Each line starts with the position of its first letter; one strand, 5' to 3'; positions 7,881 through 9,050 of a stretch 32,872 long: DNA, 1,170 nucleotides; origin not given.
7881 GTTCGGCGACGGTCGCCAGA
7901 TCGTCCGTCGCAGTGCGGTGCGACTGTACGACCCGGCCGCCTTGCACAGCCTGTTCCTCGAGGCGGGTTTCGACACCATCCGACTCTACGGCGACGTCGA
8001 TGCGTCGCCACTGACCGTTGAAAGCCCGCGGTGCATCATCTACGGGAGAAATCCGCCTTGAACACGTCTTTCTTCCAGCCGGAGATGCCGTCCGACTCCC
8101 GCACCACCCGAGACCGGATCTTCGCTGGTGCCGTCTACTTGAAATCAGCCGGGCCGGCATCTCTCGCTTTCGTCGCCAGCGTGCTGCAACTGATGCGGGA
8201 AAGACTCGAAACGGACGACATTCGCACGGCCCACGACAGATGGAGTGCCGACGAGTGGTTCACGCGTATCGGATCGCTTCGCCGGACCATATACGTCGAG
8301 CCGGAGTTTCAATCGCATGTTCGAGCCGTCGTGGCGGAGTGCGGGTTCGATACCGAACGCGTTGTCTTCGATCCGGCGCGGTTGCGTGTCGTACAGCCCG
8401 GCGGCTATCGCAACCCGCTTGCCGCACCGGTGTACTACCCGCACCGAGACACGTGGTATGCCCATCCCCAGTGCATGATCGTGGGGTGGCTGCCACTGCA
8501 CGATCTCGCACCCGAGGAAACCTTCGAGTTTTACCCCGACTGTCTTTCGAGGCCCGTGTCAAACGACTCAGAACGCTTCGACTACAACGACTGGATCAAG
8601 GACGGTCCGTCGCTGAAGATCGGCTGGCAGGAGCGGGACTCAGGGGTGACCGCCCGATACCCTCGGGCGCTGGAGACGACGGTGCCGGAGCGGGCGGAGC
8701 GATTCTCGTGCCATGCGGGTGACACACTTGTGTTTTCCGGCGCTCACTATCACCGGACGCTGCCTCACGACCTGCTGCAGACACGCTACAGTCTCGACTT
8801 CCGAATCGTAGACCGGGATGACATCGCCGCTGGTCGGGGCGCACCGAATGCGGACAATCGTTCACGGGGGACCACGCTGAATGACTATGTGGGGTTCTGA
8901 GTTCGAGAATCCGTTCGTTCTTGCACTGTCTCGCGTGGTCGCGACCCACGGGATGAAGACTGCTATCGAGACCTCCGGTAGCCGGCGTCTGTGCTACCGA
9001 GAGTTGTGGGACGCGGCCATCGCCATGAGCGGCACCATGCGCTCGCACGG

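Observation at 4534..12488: Compact, translationally coupled 6-gene cassette: ADH, AsnB-like, MTase, PhyH-like, NRPS-like A-T-R and HTH-less NadR, probably an uncharacterised small-molecule pathway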

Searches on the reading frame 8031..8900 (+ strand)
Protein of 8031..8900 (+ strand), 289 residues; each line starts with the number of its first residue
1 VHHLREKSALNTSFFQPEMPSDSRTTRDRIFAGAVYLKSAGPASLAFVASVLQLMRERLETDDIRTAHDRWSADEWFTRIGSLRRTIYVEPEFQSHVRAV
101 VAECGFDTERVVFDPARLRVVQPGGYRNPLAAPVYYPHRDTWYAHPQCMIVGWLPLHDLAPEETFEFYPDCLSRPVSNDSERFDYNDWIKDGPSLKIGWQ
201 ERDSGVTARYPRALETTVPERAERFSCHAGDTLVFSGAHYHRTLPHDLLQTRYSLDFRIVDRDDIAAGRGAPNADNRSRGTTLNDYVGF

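Call 3: search_protein_families(library=pfam, proteins=[window:8031-8900:+], max_evalue=0.01)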
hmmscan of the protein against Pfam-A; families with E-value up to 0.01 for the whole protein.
window:8031-8900:+ (289 aa): 0 families

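Call 5: search_protein_families(library=ncbifam, proteins=[window:8031-8900:+], max_evalue=0.01)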
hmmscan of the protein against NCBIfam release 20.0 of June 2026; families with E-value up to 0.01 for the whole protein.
window:8031-8900:+ (289 aa): 0 families

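Call 16: search_protein_families(library=padloc, proteins=[window:8085-8900:+], max_evalue=0.01)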
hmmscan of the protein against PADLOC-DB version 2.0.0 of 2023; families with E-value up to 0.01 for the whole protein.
window:8085-8900:+ (271 aa): 0 families

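Call 17: find_homologous_proteins(query=window:8085-8897:+, max_evalue=0.001)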
Query window:8085-8897:+ (271 aa): 960 proteins with E <= 0.001 among 2279 candidates; the best 120 are listed.
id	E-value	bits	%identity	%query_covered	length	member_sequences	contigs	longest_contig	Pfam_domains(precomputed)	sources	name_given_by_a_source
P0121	8.9e-168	575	91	100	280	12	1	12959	-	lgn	-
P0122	3.1e-132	458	72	99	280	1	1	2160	-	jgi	jgi:hypothetical protein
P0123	8.5e-130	450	71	99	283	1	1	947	-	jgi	jgi:hypothetical protein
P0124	3.4e-129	448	68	99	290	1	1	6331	-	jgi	jgi:hypothetical protein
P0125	8.1e-129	447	71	99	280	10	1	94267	-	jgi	jgi:hypothetical protein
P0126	2.5e-128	445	70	99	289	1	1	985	-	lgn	-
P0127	2.6e-128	445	71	99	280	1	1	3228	-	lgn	-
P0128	2.9e-128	445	71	99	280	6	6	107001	-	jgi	jgi:hypothetical protein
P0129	1.2e-127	443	68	99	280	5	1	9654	-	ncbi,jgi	jgi:hypothetical protein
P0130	3.0e-127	442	71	99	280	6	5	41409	-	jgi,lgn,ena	jgi:hypothetical protein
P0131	8.8e-127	440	71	99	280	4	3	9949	-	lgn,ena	-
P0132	1.5e-126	440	71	99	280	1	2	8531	-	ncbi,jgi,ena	jgi:hypothetical protein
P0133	5.1e-126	438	71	99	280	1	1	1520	-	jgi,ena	jgi:hypothetical protein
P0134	1.7e-125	436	71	99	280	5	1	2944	-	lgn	-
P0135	7.1e-125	434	68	99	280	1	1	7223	-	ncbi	-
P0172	1.5e-89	318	52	99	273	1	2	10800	PF05721.20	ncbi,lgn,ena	-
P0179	9.5e-88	312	53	97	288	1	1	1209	PF05721.20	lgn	-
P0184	1.6e-86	308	55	99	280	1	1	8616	PF05721.20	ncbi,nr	ncbi:MAG: phytanoyl-CoA dioxygenase family protein, partial [Myxococcota bacterium]|nr:phytanoyl-CoA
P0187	2.4e-86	308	52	97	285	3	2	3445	PF05721.20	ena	-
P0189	2.6e-86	308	54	96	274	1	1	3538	PF05721.20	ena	-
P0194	5.7e-86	306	51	99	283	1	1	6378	PF05721.20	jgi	-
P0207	2.2e-85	304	54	99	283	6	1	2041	PF05721.20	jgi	-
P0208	2.4e-85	304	55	99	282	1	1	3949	PF05721.20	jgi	jgi:hypothetical protein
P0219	1.9e-84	301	50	99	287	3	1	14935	PF05721.20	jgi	-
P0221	4.3e-84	300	54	99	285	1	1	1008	PF05721.20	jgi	jgi:Phytanoyl-CoA dioxygenase (PhyH)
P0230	1.3e-83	299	54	99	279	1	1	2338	PF05721.20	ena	-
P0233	2.2e-83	298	53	96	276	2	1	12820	PF05721.20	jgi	jgi:hypothetical protein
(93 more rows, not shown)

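Call 22: search_solved_structures(query=window:8058-8897:+, max_evalue=1, show_alignments=2)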
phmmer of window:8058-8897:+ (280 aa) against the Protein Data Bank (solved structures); distinct sequences matched with E-value up to 1: 0.

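Call 27: find_related_loci(query=A1, collection=genome_contigs, flank=10000)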
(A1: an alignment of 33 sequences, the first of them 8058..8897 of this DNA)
Query A1 (280 aa) in genome_contigs; peptide patterns used: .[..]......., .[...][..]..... (x = any residue, [..] = any of these).
155 stretches matched a pattern; 131 encode a relative of the query (tblastn E <= 1e-3); the best 80 are kept; 80 distinct loci.
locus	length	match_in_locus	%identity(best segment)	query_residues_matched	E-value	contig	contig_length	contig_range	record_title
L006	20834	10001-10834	71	1-278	1e-135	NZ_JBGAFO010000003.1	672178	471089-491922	MAG: Prosthecobacter sp. isolate MAG_MBR_H125.48 MBRH125-48_opera_contig_58, whole genome shotgun sequence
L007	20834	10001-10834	69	1-278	1e-130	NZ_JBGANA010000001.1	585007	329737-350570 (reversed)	MAG: Prosthecobacter sp. isolate MAG_AAO_H125.6 AAOH125-6_opera_contig_40, whole genome shotgun sequence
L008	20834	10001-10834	69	1-278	4e-130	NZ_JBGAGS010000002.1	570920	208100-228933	MAG: Prosthecobacter sp. isolate MAG_MBR_H125.70 MBRH125-70_opera_contig_84, whole genome shotgun sequence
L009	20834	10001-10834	68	1-278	5e-129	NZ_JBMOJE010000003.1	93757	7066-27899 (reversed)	MAG: Propionivibrio sp. isolate Deming_bin.52 contig299, whole genome shotgun sequence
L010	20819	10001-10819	56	6-278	1e-102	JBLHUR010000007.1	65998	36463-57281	MAG: Akkermansiaceae bacterium isolate 3300047666_60 Ga0491196_0000168, whole genome shotgun sequence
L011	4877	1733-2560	54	3-278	1e-101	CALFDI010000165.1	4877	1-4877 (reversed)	MAG: uncultured Verrucomicrobiales bacterium isolate R1_Bin_MAXBIN__208_sub_1 genome assembly, contig: c_000000698146, w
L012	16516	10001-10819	51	6-278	1e-99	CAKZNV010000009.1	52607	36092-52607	MAG TPA_asm: uncultured Rubritalea sp. isolate ERR2094166_bin.135_CONCOCT_v1.1_MAG genome assembly, contig: ERZ650164.50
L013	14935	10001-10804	54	11-278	4e-99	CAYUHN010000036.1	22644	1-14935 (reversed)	MAG TPA_asm: uncultured Roseibacillus sp. isolate SRP114822_co1_82 genome assembly, contig: NODE_476_length_22644_cov_59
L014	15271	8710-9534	51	4-278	9e-97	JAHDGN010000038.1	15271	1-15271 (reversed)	MAG: Akkermansiaceae bacterium isolate MAG-47 RZ_11082, whole genome shotgun sequence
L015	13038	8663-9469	50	10-278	5e-92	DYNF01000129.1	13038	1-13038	MAG TPA_asm: Prochloron sp. SulCav_FS08_3_32_3330 SulCav_FS08_3_2205_length_13038_cov_1955_401140, whole genome shotgun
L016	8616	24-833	55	11-278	2e-89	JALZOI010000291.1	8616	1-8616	MAG: Myxococcota bacterium isolate MSU bin107 SD1459_NODE_2279_length_8616_cov_2.884203, whole genome shotgun sequence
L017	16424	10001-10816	52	10-278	4e-89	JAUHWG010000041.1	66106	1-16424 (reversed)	MAG: Polyangia bacterium isolate 2_bin.15 NODE_408_length_66106_cov_7.957638, whole genome shotgun sequence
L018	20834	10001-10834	49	1-280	3e-89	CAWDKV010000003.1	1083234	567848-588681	MAG: uncultured Gammaproteobacteria bacterium isolate MFD04540.bin.1.126 genome assembly, contig: contig_17957, whole ge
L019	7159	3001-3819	51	6-278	4e-89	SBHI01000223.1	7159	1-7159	MAG: Alphaproteobacteria bacterium isolate M3014 scaffold_3516_1, whole genome shotgun sequence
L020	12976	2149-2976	50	3-278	1e-88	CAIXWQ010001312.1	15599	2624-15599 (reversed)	MAG: uncultured delta proteobacterium isolate MJ-time_bin-4440 genome assembly, contig: bin-4440:1312/1422, whole genome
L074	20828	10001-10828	45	3-278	1e-73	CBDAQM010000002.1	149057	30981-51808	MAG: Acetobacteraceae bacterium isolate f90abe36-3419-44c4-89fa-5acf7e2b84b5 genome assembly, contig: contig_2, whole ge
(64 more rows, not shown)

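Call 31: predict_structure(alignment_id=A1)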
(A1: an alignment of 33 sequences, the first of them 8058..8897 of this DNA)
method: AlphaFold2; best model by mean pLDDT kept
length: 280 residues; sequences in the alignment: 33
mean_pLDDT: 93.2   pTM: 0.92
mean pLDDT of the five models: 93.2, 92.3, 90.8, 90.5, 80.6
residues with pLDDT >= 90: 231; 70-90: 46; 50-70: 3; < 50: 0
segments of 3 or more residues with pLDDT < 50: none
pLDDT, mean of each block of 10 residues (from residue 1): 92 96 98 98 98 95 92 94 97 96 96 91 89 96 98 95 92 91 78 79 86 95 98 93 97 96 91 89
secondary structure, 60 per line:
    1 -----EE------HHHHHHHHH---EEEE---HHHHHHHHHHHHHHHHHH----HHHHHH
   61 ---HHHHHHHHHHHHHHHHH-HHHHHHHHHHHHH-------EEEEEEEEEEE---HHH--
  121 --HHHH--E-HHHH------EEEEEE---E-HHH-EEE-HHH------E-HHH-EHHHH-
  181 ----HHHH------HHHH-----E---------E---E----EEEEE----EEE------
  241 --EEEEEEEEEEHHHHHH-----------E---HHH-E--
elements in order: H14-22 E26-29 H33-50 H55-60 H64-80 H82-94 E102-112 H123-126 H131-134 E141-146 E156-158 H176-179 H185-188 H195-198 E223-227 E232-234 E243-252 H253-258

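Call 34: fold_search(model_id=the predicted structure, library=pdb)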
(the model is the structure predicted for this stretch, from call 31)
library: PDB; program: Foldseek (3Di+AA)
matches with E <= 10: 1329; with E <= 0.001: 218
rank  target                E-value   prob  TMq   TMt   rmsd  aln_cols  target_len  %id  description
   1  2rdq                  4.8e-07  1.00  0.47  0.49   7.6       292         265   15  Crystal Structure of PtlH with Fe/alpha ketoglutarate bound (released 2007-10-16)
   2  2rdn                  5.4e-07  1.00  0.49  0.50   7.3       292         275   15  Crystal Structure of PtlH with AKG and ent-1PL bound (released 2007-10-16)
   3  7eyr_D                5.8e-07  1.00  0.44  0.46   7.6       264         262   11  Fe(II)/(alpha)ketoglutarate-dependent dioxygenase SptF apo (released 2022-04-20)
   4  2rds                  5.8e-07  1.00  0.51  0.54   6.3       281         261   15  Crystal Structure of PtlH with Fe/oxalylglycine and ent-1-deoxypentalenic acid bound (released 2007-10-16)
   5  9j1i_B                5.8e-07  1.00  0.40  0.39   9.7       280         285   13  Apo structure of the F2Y224-FtmOx1 mutant with metal Iron (released 2025-03-19)
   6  6zyl                  6.1e-07  1.00  0.46  0.50   5.8       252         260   12  non-heme monooxygenase; ThoJ apo (released 2020-10-14)
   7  7eyw_B                6.9e-07  1.00  0.46  0.49   7.6       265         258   10  Fe(II)/(alpha)ketoglutarate-dependent dioxygenase SptF with terretonin C (released 2022-04-20)
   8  4xaa                  9.9e-07  1.00  0.40  0.49  10.2       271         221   14  Crystal Structure of AviO1 from Streptomyces viridochromogenes Tue57 (released 2015-08-05)
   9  8zyb_C                1.2e-06  1.00  0.42  0.43   8.3       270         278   12  a-KG dependent oxygenase (released 2025-06-18)
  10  4xab                  1.4e-06  1.00  0.49  0.55   6.9       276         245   13  Crystal Structure of EvdO2 from Micromonospora carbonacea var. aurantiaca (released 2015-08-05)
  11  2rdr                  1.5e-06  1.00  0.47  0.49   7.8       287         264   15  Crystal Structure of PtlH with Fe/oxalylglycine bound (released 2007-10-16)
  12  7eyw_D                1.7e-06  1.00  0.43  0.47   7.8       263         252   11  Fe(II)/(alpha)ketoglutarate-dependent dioxygenase SptF with terretonin C (released 2022-04-20)
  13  7vbq_A                1.8e-06  1.00  0.42  0.42   8.6       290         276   12  Heterodimer structure of Fe(II)/(alpha)ketoglutarate-dependent dioxygenase TlxIJ (released 2022-04-20)
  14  4xac                  1.9e-06  1.00  0.40  0.45   5.6       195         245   14  Crystal Structure of EvdO2 from Micromonospora carbonacea var. aurantiaca complexed with 2-oxoglutarate (released 2015-08-05)
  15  5ep9_D                2.1e-06  1.00  0.41  0.47   8.5       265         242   13  Crystal structure of the non-heme alpha ketoglutarate dependent epimerase SnoN from nogalamycin biosynthesis (released 2016-05-11)
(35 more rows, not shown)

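Call 54: search_protein_families(library=pfam, proteins=[L074:5270-6517:+, L074:6514-9228:+, L074:11023-12195:-, L074:12122-13339:-, L074:13657-15213:-, L074:16707-17882:-, L074:18415-19293:+], max_evalue=0.001)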
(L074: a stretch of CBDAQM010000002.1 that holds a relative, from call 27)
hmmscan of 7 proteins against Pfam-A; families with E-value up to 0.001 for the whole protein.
L074:5270-6517:+ (415 aa): 0 families

L074:6514-9228:+ (904 aa): 2 families
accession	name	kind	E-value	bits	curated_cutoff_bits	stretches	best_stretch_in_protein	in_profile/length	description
PF20256.3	MoCoBD_2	-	2.9e-42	145.6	27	2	214-335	48-168/283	Molybdopterin cofactor-binding domain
PF02738.23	MoCoBD_1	-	1e-24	87.4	27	2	489-622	30-165/244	Molybdopterin cofactor-binding domain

L074:11023-12195:- (390 aa): 0 families

L074:12122-13339:- (405 aa): 4 families
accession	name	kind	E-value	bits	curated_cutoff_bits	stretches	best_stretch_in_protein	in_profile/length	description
PF07993.18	NAD_binding_4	-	7.7e-16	58.4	20.1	1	69-284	1-257/258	Male sterility protein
PF01370.27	Epimerase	-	1.1e-09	38.5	20.9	1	68-289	2-225/240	NAD dependent epimerase/dehydratase family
PF13460.12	NAD_binding_10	-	1.4e-05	25.5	27.2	1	71-242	1-151/184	NAD(P)H-binding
PF01073.25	3Beta_HSD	-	0.00085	18.9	22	0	68-218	1-154/280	3-beta hydroxysteroid dehydrogenase/isomerase family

L074:13657-15213:- (518 aa): 1 family
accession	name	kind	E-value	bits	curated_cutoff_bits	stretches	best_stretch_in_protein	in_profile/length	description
PF00501.34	AMP-binding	-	4e-41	141.5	29.9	1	12-386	2-384/384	AMP-binding enzyme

L074:16707-17882:- (391 aa): 2 families
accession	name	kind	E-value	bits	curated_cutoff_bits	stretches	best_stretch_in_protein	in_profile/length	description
PF00293.34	NUDIX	-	4.3e-18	66.1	21.1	1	243-384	5-131/134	NUDIX domain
PF01467.32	CTP_transf_like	-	6.3e-14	52.8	21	1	23-167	1-131/133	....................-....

L074:18415-19293:+ (292 aa): 5 families
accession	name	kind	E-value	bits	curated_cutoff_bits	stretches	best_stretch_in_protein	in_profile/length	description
PF13410.11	GST_C_2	-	4.2e-08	33.6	24.9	1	175-246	2-68/69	Glutathione S-transferase, C-terminal domain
PF02798.26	GST_N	-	7.5e-07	29.8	20.9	1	66-128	18-76/76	Glutathione S-transferase, N-terminal domain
PF13409.12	GST_N_2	-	8e-06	26.8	25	1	67-128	10-69/70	Glutathione S-transferase, N-terminal domain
PF00043.30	GST_C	-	4e-05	24.2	20.7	1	182-252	29-93/93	Glutathione S-transferase, C-terminal domain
PF21972.1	Arc1p_N_like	-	0.00043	21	27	1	183-248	16-77/81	Nuclear-export cofactor Arc1p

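Call 63: search_dna_similar(query=window:8058-8897:+, collection=plasmids, mode=protein, max_evalue=1e-10, max_rows=15)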
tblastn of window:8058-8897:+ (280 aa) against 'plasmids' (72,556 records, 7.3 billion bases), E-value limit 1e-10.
Records with a match: 13; places in all: 13; records where one place covers at least 80% of the query: 13.
Best place of each record, by identity: <60% 13.
By first word of the organism name: Aminobacter 9; Sinorhizobium 2; Phyllobacterium 1; Pseudomonas 1.
By predicted mobility (MOB-suite, as given by PLSDB): non-mobilizable 11; conjugative 1; mobilizable 1.
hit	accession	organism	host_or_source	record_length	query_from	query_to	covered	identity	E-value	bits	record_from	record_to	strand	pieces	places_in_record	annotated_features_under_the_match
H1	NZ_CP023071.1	Sinorhizobium fredii CCBAU 83666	G.max,nodule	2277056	1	278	99%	32.0%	4e-42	160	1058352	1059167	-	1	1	record has no annotation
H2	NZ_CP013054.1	Sinorhizobium americanum CCGM7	Phaseolus vulgaris,root nodules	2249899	13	278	95%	32.3%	6e-42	160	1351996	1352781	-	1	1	none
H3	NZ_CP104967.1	Phyllobacterium sp. A18/5-2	Vicia costata,cell culture,root nodule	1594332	1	278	99%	29.5%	1e-39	153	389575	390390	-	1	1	none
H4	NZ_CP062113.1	Aminobacter sp. SR38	bacterial pure culture,soil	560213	15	270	91%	27.9%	4e-15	82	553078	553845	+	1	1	hypothetical protein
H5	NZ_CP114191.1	Aminobacter sp. NyZ550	-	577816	15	270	91%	27.9%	4e-15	82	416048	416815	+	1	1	hypothetical protein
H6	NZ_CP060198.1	Aminobacter sp. MDW-2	cell culture,soil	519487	15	270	91%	27.9%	8e-15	81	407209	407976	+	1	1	hypothetical protein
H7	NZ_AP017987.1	Aminobacter sp. SS-2016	Lotus japoicus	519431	15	270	91%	27.9%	1e-14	81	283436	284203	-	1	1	hypothetical protein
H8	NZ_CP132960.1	Aminobacter niigataensis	cell culture,sediment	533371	15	270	91%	27.9%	1e-14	81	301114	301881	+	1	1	hypothetical protein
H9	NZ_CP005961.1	Pseudomonas mandelii JR-1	natural mineral water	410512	2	279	99%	25.6%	1e-15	84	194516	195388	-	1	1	hypothetical protein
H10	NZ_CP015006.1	Aminobacter aminovorans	cell culture,soil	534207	15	270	91%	27.5%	4e-14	79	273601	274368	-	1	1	hypothetical protein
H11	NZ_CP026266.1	Aminobacter sp. MSH1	bacterial isolate,soil from courtyard ...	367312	13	270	92%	25.8%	9e-14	78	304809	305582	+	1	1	hypothetical protein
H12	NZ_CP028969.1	Aminobacter sp. MSH1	Soil,Dichlobenil-treated soil sampled ...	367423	13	270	92%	25.8%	9e-14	78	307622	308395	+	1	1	hypothetical protein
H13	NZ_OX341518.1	Aminobacter niigataensis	-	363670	13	270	92%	25.8%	2e-13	77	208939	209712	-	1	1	hypothetical protein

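Call 64: search_dna_similar(query=window:8058-8897:+, collection=phages, mode=protein, max_evalue=0.00001, max_rows=10)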
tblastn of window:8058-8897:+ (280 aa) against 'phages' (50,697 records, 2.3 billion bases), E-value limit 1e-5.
No match.

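Call 65: get_annotated_region(hit=H2, flank=10000)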
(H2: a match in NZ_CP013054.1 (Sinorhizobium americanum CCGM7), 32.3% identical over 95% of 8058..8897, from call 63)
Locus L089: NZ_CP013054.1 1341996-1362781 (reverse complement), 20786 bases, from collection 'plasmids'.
description: Sinorhizobium americanum CCGM7 plasmid C, complete sequence
organism: Sinorhizobium americanum CCGM7 (NCBI taxid 1408224)
taxonomy: Bacteria; Pseudomonadota; Alphaproteobacteria; Hyphomicrobiales; Rhizobiaceae; Sinorhizobium; Sinorhizobium americanum; Sinorhizobium americanum CCGM7
host: -; source: Phaseolus vulgaris,root nodules; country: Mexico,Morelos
typing (MOB-suite, as given by PLSDB): non-mobilizable; mating-pair formation MPF_T
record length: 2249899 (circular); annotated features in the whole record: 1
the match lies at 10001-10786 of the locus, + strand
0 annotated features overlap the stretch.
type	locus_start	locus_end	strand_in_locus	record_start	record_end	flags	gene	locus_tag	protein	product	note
